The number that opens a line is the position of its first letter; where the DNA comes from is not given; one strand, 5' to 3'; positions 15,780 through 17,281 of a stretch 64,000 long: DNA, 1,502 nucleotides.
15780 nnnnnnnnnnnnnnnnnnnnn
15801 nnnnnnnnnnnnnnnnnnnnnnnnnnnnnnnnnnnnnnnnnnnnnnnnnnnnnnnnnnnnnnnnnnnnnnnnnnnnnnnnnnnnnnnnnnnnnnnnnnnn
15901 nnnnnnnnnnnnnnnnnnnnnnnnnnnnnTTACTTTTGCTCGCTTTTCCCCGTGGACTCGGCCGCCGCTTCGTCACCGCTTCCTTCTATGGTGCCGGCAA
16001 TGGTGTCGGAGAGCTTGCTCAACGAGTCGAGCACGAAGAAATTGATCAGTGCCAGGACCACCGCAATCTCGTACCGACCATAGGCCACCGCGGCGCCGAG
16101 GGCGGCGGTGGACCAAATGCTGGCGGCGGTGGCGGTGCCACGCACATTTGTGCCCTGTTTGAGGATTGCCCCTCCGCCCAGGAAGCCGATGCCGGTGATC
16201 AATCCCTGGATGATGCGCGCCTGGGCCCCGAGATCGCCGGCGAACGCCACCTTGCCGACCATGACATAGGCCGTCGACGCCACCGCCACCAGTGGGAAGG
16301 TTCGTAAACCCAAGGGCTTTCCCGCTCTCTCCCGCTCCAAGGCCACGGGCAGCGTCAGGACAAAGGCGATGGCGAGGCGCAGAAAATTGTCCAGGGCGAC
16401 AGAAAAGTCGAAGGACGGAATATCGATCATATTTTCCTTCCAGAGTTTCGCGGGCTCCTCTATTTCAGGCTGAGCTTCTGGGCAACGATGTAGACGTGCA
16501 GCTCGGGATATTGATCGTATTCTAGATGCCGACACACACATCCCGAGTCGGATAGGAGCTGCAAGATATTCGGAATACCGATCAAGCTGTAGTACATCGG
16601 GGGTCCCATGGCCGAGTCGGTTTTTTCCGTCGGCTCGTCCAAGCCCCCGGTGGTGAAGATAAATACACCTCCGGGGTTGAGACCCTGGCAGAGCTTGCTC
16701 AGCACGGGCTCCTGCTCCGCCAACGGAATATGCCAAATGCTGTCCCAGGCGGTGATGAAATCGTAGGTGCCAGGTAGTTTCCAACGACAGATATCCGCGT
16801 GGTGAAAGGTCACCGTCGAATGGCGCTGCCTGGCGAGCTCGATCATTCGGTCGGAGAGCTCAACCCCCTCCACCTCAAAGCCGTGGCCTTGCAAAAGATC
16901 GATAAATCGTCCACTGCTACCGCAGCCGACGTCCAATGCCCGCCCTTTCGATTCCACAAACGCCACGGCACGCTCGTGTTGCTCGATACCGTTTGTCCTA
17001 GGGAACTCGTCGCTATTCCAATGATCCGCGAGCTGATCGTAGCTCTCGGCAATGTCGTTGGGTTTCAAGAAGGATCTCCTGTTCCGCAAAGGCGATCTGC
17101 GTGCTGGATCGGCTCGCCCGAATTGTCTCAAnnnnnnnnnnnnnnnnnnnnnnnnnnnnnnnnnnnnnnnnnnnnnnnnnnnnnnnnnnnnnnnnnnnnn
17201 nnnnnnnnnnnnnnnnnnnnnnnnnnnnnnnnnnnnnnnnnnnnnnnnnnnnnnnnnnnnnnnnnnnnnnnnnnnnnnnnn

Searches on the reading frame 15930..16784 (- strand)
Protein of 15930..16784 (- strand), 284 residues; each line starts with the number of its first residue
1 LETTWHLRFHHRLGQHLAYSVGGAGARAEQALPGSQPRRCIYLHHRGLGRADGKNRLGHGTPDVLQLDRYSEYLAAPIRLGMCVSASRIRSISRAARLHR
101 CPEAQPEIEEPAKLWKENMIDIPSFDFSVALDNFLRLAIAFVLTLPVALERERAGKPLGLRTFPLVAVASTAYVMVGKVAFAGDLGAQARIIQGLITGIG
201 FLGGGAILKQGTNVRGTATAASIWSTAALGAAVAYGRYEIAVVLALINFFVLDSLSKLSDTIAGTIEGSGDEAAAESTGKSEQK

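Call 66: search_protein_families(library=pfam, proteins=[window:15930-16784:-], max_evalue=0.01)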
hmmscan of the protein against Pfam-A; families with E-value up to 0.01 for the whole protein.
window:15930-16784:- (284 aa): 1 family
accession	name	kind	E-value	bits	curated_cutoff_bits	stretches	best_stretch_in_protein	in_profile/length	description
PF02308.21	MgtC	-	1.9e-30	106.1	31.4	1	137-259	1-119/121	MgtC family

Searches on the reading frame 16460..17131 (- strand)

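Call 66: search_protein_families(library=pfam, proteins=[window:16460-17131:-], max_evalue=0.01)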
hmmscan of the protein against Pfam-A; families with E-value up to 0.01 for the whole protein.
window:16460-17131:- (223 aa): 9 families
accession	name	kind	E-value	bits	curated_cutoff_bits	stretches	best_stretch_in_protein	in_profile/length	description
PF13489.12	Methyltransf_23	-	3.9e-16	59.6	27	1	53-162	14-119/164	Methyltransferase domain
PF13649.12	Methyltransf_25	-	3.8e-15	56.8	27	1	66-155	2-97/97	Methyltransferase domain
PF08241.18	Methyltransf_11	-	2.4e-13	51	21.2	1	66-159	1-95/95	Methyltransferase domain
PF08242.18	Methyltransf_12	-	1.4e-10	42.2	30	1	66-157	1-98/98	Methyltransferase domain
PF13847.12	Methyltransf_31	-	7.4e-10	39.1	27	1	61-163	3-113/145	Methyltransferase domain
PF05401.17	NodS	-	1.4e-05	25.5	24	1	62-160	44-145/201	Nodulation protein S (NodS)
PF02353.26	CMAS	-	0.0015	18.3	27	1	64-163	65-168/273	Mycolic acid cyclopropane synthetase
PF03848.20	TehB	-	0.0025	17.7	20.4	1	54-128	24-101/193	Tellurite resistance protein TehB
PF07021.18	MetW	-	0.0036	17.4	21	1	52-108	4-60/193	Methionine biosynthesis protein MetW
